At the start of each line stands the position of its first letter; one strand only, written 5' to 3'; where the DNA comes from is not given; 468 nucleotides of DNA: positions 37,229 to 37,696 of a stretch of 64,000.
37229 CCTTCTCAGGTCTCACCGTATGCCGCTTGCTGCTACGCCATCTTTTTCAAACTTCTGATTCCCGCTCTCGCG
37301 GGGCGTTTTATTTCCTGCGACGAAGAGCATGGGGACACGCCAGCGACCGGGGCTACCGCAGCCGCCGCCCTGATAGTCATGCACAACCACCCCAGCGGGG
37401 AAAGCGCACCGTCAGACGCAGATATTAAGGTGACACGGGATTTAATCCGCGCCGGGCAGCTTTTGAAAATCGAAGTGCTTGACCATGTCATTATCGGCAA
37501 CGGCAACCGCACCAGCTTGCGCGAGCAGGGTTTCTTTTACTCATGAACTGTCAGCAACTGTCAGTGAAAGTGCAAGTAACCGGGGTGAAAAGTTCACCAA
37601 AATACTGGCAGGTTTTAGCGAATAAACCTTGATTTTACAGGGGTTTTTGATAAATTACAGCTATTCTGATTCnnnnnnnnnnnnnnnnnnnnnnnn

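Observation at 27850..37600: Mosaic ~10-kb accessory island built from truncated mobile-element parts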

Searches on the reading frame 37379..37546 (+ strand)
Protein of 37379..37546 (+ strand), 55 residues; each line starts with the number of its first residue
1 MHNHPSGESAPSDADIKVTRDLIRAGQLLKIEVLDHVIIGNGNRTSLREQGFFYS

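Call 37: search_protein_families(library=phrogs, proteins=[window:37379-37546:+], max_evalue=0.01)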
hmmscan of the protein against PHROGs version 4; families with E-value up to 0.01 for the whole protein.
window:37379-37546:+ (55 aa): 1 family
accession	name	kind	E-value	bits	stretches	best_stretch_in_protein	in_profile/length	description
phrog_10276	-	DNA, RNA and nucleotide metabolism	3.4e-19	70.4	1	1-51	101-151/153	DNA repair protein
